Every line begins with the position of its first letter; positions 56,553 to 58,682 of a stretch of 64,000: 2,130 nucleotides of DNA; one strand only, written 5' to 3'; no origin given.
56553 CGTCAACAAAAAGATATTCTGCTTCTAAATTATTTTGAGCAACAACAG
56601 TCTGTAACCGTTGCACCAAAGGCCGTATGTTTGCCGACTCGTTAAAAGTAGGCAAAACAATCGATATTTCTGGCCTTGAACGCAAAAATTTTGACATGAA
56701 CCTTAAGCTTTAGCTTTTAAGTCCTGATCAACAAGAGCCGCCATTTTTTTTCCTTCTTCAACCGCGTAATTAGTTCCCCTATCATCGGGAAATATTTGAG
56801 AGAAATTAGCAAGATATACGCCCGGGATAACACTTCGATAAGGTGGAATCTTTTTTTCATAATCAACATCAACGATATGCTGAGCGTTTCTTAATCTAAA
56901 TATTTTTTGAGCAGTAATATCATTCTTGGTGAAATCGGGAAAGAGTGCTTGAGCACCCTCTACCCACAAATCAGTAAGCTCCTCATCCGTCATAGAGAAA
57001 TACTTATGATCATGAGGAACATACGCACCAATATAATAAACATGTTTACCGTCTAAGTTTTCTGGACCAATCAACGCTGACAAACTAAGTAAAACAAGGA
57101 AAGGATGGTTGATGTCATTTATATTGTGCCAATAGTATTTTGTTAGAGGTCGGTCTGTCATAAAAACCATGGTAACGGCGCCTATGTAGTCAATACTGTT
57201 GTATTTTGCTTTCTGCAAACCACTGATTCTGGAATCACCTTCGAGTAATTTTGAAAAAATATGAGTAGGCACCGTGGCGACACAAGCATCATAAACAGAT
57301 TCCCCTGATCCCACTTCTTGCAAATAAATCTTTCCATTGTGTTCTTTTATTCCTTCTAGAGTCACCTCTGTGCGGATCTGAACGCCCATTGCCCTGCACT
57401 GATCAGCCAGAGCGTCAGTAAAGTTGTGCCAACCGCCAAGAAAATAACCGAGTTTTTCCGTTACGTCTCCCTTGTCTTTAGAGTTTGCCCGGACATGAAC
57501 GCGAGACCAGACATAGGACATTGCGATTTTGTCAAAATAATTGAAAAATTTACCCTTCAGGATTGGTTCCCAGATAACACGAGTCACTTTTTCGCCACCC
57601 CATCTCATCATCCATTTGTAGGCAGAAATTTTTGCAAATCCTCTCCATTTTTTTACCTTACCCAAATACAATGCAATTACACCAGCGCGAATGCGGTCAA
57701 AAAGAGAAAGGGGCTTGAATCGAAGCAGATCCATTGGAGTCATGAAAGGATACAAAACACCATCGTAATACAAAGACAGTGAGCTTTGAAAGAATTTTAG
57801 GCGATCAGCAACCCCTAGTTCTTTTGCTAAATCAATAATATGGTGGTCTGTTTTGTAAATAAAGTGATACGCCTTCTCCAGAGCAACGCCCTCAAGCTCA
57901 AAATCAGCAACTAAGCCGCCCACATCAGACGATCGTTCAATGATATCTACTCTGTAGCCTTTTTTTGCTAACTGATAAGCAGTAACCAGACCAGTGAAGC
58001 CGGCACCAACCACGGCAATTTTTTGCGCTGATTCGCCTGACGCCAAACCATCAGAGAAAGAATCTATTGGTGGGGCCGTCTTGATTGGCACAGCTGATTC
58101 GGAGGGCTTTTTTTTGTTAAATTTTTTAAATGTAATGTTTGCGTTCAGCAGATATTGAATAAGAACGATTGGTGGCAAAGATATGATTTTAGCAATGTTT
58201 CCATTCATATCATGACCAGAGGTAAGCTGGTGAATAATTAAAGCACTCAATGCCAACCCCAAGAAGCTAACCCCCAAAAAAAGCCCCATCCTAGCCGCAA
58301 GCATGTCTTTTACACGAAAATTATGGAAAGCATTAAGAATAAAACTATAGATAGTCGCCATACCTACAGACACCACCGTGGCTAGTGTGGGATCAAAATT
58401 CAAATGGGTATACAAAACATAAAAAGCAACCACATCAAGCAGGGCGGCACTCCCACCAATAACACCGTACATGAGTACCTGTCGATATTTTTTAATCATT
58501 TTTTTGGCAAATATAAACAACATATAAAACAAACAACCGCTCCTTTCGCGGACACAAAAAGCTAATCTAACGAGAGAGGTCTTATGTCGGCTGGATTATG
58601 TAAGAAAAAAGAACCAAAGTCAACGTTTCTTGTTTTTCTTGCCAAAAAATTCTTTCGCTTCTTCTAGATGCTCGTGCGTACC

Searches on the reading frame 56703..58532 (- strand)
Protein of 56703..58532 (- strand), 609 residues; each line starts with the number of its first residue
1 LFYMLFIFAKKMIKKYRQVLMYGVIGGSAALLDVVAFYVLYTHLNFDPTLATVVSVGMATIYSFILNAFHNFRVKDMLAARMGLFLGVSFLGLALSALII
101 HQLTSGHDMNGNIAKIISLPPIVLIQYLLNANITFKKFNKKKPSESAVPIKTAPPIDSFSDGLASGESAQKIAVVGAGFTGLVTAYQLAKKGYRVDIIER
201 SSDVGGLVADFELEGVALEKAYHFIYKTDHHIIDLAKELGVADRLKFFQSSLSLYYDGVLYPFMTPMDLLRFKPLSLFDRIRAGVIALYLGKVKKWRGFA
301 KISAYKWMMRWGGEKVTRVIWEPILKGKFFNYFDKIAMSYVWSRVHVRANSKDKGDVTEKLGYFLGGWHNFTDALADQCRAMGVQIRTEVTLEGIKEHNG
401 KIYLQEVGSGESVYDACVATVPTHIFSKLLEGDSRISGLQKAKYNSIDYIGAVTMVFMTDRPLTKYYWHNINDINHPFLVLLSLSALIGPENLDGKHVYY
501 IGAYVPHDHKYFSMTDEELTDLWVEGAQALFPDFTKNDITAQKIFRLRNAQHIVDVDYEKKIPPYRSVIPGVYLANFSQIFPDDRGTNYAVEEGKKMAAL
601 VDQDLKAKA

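Call 49: search_protein_families(library=pfam, proteins=[window:56703-58532:-])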
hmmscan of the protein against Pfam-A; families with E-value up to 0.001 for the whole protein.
window:56703-58532:- (609 aa): 8 families
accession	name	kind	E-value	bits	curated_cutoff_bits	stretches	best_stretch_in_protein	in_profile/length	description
PF01593.30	Amino_oxidase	-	9.6e-29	101.4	19.8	1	179-576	1-417/443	Flavin containing amine oxidoreductase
PF04138.20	GtrA_DPMS_TM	-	5.3e-15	56.1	26.1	1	22-135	2-117/117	GtrA/DPMS, transmembrane domain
PF13450.12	NAD_binding_8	-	1.6e-14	54.4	21.9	1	174-239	1-68/68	NAD(P)-binding Rossmann-like domain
PF01266.30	DAO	-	4.4e-14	53.2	27.9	1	171-205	1-35/353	FAD dependent oxidoreductase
PF07992.20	Pyr_redox_2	-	1.1e-08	35.2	26.1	1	162-205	135-178/291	Pyridine nucleotide-disulphide oxidoreductase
PF00070.33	Pyr_redox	-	3.4e-07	31.1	22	1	171-205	1-35/82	Pyridine nucleotide-disulphide oxidoreductase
PF03486.20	HI0933_like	-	2.2e-05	24.5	50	0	171-205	2-36/244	HI0933-like protein Rossmann domain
PF01946.23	Thi4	-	8e-05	22.4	26.2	1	171-206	19-55/235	Thi4 family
